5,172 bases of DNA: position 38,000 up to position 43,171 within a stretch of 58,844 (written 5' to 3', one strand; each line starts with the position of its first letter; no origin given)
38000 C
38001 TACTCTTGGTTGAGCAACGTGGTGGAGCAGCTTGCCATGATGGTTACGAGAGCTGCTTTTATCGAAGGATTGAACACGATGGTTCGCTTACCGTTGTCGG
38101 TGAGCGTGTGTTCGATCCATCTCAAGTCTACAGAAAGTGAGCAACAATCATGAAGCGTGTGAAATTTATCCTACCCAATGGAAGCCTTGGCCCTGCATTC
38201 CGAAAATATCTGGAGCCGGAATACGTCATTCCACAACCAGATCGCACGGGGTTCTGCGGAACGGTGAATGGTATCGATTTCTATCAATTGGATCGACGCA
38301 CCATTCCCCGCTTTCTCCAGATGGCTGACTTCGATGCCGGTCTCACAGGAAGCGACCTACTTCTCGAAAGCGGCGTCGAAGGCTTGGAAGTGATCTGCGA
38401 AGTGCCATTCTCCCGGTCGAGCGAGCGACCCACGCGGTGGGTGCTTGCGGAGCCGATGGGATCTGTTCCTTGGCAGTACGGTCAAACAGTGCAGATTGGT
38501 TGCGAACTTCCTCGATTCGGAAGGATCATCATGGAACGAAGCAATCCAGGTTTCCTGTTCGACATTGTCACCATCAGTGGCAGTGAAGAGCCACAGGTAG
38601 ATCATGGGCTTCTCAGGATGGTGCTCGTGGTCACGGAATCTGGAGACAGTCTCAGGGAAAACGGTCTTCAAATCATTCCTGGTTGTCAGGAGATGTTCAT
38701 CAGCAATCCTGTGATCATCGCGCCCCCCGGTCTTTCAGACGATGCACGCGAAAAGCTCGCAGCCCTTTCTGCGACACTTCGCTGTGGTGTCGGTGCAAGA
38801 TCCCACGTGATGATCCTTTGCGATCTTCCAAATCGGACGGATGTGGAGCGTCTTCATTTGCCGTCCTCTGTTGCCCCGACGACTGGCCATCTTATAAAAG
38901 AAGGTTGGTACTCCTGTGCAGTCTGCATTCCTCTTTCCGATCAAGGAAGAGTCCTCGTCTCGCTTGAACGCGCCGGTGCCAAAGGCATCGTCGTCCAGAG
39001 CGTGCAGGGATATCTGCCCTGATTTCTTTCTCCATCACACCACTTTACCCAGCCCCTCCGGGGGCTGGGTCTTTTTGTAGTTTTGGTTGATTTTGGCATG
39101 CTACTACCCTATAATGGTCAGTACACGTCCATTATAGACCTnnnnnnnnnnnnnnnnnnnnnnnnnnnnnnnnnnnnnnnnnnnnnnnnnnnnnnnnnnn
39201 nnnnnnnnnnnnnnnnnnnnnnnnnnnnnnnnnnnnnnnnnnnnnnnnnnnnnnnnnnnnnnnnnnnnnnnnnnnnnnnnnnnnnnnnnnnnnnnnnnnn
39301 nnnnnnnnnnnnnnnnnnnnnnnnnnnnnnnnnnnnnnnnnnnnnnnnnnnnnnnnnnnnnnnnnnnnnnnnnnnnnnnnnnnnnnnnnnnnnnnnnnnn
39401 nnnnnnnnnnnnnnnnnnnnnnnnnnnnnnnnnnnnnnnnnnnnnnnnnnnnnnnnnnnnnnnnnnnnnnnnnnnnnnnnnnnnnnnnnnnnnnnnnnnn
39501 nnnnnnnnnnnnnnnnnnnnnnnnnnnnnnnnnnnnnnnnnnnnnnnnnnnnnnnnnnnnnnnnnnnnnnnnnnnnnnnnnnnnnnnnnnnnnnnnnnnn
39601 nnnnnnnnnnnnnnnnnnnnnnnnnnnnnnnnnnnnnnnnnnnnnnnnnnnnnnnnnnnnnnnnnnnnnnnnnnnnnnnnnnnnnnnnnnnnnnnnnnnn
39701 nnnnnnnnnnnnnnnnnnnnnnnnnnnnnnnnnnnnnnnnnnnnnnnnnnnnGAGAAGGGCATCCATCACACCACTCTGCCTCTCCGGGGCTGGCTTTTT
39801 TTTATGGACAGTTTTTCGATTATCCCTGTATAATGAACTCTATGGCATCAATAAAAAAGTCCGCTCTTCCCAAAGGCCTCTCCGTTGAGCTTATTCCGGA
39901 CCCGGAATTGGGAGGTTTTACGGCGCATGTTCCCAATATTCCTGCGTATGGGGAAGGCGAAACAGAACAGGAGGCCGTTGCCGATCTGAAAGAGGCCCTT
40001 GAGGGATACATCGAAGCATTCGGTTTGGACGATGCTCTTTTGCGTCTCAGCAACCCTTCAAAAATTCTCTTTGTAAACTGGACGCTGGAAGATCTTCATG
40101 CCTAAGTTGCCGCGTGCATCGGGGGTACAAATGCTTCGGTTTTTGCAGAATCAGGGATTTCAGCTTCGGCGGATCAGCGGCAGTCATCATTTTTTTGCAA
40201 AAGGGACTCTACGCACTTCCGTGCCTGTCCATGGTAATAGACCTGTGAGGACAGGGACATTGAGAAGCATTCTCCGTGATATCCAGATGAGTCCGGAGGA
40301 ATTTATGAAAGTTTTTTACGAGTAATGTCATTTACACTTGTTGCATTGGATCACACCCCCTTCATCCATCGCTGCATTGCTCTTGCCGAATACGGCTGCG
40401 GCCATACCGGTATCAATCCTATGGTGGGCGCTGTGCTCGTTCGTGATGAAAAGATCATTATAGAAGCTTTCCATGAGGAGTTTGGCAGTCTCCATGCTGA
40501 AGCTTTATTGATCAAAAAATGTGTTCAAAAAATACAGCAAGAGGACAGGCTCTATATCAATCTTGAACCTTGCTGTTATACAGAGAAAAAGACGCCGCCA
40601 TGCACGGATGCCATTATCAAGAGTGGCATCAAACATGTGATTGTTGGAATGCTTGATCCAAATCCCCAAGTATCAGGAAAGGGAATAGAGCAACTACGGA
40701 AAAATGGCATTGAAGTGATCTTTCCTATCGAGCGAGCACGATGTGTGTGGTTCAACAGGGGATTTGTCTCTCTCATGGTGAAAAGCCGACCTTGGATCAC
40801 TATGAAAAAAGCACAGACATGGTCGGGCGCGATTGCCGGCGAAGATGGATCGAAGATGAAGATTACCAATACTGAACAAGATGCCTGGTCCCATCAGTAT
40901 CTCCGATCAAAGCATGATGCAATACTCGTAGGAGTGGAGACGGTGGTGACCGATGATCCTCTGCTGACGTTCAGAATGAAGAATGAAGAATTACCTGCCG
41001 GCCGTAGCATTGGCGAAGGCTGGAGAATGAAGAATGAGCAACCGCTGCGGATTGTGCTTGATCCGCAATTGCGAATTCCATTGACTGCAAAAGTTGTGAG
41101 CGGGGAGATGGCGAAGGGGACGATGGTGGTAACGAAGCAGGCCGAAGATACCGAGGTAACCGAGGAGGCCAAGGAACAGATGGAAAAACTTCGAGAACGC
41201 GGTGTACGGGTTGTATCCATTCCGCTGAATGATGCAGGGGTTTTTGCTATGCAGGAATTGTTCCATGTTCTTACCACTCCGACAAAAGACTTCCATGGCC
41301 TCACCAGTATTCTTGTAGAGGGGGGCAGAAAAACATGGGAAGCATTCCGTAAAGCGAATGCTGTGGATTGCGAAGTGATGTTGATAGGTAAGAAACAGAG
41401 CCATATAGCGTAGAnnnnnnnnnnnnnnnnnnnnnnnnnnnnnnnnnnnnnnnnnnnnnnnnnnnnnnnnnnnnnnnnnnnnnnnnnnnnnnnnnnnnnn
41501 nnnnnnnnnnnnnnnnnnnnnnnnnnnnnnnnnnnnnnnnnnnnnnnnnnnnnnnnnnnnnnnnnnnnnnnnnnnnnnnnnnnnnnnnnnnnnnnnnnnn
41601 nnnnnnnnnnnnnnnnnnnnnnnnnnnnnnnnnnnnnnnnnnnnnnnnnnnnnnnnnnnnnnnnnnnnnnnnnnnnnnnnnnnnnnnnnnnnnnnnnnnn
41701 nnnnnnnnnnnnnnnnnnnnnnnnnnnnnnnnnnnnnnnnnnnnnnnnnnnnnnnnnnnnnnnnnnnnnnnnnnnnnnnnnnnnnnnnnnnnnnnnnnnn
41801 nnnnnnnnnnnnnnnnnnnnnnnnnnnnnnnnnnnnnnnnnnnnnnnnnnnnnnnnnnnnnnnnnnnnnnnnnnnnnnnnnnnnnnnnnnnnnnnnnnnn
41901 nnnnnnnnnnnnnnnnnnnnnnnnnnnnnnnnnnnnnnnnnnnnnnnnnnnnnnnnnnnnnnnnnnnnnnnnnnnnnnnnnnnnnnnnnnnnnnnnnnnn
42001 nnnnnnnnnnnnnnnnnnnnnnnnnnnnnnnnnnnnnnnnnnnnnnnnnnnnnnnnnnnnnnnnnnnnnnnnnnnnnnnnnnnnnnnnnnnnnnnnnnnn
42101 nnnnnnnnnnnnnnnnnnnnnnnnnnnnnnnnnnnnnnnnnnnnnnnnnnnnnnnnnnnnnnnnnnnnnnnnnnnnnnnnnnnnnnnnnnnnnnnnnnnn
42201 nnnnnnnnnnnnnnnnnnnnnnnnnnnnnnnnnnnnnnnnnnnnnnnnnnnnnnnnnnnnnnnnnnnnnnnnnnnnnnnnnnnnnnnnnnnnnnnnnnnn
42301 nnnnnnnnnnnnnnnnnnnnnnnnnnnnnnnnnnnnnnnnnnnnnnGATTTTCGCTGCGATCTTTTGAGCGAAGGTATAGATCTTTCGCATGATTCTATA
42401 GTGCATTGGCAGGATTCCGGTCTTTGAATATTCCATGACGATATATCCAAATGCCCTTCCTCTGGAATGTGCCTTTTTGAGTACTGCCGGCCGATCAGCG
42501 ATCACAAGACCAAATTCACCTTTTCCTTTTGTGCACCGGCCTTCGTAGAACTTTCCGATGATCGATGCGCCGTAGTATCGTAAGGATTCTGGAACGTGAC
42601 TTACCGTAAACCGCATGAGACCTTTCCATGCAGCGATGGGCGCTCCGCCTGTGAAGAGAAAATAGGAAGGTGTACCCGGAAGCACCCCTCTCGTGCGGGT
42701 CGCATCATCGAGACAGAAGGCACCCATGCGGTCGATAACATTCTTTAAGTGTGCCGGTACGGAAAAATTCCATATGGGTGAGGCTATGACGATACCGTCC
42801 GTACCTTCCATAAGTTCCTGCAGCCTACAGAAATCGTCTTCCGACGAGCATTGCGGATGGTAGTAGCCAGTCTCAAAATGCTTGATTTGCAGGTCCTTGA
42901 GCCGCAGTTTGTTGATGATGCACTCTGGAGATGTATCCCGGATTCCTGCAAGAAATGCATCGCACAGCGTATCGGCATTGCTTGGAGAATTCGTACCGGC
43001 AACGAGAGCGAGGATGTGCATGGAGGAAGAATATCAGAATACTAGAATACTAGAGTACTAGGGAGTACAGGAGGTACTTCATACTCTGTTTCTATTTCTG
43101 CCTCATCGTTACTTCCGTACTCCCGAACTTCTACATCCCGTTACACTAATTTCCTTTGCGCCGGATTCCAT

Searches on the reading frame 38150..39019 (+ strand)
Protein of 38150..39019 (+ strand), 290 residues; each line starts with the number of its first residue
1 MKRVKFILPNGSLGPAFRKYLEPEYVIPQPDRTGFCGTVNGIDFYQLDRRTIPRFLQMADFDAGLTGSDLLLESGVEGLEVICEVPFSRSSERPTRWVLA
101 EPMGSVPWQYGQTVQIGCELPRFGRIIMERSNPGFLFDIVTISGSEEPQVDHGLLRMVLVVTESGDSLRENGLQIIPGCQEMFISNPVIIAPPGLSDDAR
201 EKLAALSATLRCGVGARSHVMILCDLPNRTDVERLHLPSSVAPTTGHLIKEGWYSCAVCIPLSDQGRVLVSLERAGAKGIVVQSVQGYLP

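Call 92: search_protein_families(library=pfam, proteins=[window:38150-39019:+], max_evalue=0.001)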
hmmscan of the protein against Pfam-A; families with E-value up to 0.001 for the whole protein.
window:38150-39019:+ (290 aa): 2 families
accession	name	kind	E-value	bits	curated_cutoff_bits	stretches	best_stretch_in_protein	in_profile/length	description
PF01634.23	HisG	-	4.2e-14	53.2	25.5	1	51-210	4-156/158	ATP phosphoribosyltransferase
PF08029.16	HisG_C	-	4.9e-07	30.2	23.5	1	216-285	1-71/73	HisG, C-terminal domain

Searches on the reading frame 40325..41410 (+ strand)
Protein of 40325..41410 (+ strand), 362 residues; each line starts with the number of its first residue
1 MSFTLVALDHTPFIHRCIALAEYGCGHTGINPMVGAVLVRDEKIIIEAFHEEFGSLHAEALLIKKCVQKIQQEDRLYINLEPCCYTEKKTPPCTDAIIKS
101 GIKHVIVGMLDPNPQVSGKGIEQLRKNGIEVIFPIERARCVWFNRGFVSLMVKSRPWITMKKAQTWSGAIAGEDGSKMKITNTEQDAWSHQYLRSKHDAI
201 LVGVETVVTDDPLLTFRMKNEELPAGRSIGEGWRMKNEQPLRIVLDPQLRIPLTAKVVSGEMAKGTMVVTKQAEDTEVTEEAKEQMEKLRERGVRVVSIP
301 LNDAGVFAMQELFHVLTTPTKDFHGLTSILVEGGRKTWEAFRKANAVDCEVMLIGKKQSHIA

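Call 16: search_protein_families(library=pfam, proteins=[window:40325-41410:+], max_evalue=0.001)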
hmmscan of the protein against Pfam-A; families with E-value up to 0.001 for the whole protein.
window:40325-41410:+ (362 aa): 4 families
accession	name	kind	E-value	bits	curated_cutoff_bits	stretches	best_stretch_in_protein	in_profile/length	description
PF01872.23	RibD_C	-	2.1e-23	83.6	24.1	1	156-349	1-155/197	RibD C-terminal domain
PF00383.29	dCMP_cyt_deam_1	-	4.9e-15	55.7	25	1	11-109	5-102/102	Cytidine and deoxycytidylate deaminase zinc-binding region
PF14437.12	MafB19-deam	-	9.8e-07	29.2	27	1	33-124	24-116/142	MafB19-like deaminase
PF18785.7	Inv-AAD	-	2.1e-06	28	26.5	1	43-132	11-115/129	Invertebrate-AID/APOBEC-deaminase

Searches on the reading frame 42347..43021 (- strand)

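Call 92: search_protein_families(library=pfam, proteins=[window:42347-43021:-], max_evalue=0.001)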
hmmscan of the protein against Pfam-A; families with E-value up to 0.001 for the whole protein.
window:42347-43021:- (225 aa): 2 families
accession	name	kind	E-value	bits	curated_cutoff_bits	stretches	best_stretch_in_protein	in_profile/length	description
PF03358.20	FMN_red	-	2e-17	63.6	24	1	1-126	1-116/152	NADPH-dependent FMN reductase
PF02525.22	Flavodoxin_2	-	2.3e-16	60.5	27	1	1-150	1-165/198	Flavodoxin-like fold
